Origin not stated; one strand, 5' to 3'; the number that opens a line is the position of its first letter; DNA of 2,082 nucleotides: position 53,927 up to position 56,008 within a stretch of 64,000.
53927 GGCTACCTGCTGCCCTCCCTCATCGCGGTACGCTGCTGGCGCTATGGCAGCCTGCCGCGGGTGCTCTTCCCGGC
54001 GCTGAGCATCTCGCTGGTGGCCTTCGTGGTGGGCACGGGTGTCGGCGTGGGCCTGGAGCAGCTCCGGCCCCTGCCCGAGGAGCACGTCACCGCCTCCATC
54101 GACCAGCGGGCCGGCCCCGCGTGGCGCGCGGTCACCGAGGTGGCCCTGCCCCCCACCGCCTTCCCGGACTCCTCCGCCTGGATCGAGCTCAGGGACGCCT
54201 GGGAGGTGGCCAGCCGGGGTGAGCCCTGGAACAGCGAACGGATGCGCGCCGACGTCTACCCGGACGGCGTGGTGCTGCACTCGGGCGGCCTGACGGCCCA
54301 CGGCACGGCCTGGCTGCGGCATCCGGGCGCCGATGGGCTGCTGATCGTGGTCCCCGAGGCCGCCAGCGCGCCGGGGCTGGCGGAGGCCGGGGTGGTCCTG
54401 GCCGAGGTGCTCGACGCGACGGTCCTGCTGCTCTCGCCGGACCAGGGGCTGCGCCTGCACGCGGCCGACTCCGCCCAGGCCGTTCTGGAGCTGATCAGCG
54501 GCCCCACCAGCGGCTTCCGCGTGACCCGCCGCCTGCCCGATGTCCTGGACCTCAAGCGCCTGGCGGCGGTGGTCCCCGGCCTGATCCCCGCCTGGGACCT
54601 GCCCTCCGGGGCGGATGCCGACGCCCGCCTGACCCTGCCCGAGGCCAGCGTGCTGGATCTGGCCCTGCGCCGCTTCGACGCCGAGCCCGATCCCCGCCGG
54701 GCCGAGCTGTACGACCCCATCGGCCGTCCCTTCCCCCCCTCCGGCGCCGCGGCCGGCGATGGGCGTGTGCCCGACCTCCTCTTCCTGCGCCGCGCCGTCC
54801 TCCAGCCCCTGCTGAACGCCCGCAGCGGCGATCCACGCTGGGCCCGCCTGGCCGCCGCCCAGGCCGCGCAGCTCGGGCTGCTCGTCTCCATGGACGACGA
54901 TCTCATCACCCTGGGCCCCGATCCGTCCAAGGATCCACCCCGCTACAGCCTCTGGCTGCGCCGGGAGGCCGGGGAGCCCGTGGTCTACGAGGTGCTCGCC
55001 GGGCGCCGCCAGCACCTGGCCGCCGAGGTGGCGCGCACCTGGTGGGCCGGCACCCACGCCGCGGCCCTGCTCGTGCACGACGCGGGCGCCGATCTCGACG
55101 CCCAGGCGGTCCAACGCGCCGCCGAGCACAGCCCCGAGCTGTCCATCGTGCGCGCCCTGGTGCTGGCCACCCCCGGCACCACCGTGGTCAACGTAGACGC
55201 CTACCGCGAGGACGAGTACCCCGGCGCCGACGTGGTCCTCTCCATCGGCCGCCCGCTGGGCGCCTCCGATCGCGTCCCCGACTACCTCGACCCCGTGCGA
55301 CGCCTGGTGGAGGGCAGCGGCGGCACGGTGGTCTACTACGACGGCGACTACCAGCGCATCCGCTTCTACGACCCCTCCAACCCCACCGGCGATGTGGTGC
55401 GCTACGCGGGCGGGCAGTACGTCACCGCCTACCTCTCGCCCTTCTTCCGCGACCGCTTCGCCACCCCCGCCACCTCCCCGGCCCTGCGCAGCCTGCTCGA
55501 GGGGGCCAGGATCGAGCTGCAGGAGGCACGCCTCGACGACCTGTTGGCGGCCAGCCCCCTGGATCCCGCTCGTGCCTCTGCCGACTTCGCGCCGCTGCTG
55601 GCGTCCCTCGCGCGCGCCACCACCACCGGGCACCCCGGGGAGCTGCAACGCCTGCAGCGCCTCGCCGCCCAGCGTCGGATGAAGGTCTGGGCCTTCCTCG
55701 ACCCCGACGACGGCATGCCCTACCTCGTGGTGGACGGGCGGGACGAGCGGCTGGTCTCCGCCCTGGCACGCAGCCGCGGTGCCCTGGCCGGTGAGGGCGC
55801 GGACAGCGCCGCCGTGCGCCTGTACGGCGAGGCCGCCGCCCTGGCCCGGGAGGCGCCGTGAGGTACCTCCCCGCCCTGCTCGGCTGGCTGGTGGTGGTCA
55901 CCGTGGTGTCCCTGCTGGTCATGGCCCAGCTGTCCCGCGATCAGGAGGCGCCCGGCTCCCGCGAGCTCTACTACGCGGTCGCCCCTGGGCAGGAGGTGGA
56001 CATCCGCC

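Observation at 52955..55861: Internal duplication of the CapC-like module and its fusion to a large soluble region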

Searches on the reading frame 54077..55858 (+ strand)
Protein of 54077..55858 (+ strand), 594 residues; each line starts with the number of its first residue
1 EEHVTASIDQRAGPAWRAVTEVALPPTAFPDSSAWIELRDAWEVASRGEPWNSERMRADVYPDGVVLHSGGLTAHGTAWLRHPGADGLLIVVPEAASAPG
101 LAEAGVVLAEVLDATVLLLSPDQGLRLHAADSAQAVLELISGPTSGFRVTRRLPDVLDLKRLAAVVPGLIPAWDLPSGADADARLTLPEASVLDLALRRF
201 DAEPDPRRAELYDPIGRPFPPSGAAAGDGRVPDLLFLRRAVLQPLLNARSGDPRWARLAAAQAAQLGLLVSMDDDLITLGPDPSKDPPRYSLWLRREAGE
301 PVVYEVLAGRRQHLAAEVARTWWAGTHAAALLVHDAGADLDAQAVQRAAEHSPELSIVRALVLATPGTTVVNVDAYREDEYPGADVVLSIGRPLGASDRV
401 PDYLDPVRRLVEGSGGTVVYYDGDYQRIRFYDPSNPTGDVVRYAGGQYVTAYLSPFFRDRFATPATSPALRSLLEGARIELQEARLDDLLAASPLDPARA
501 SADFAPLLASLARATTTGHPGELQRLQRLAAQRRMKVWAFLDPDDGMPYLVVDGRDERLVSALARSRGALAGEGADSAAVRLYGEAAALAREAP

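Call 23: search_protein_families(library=pfam, proteins=[window:54077-55858:+], max_evalue=10)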
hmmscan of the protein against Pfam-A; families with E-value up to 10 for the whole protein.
window:54077-55858:+ (594 aa): 0 families

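Call 25: search_protein_representatives(protein=window:54077-55858:+)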
Query: 594 residues. Proteins with E-value up to 0.001 (for the whole library): 26; up to 1e-10: 16; up to 1e-30: 10. The best 26 are listed.
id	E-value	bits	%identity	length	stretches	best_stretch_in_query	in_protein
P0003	1.3e-252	856.0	69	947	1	1-592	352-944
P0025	3.0e-97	342.9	41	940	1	14-591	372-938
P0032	9.3e-94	331.4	38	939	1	4-565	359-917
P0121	4.1e-90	319.4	43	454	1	144-594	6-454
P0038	3.3e-85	303.2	35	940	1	11-573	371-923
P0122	5.0e-70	253.1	71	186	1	407-593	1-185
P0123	1.2e-64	235.3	33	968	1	43-573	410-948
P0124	7.7e-60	219.4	41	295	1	310-590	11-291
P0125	1.9e-52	195.0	39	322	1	270-566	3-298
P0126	4.1e-49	184.0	68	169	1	294-420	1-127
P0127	4.7e-29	117.7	43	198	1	391-569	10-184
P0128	8.1e-28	113.7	49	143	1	452-591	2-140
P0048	1.1e-22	96.7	33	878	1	6-554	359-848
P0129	3.5e-17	78.6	34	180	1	414-576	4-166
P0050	6.9e-15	71.0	29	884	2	237-555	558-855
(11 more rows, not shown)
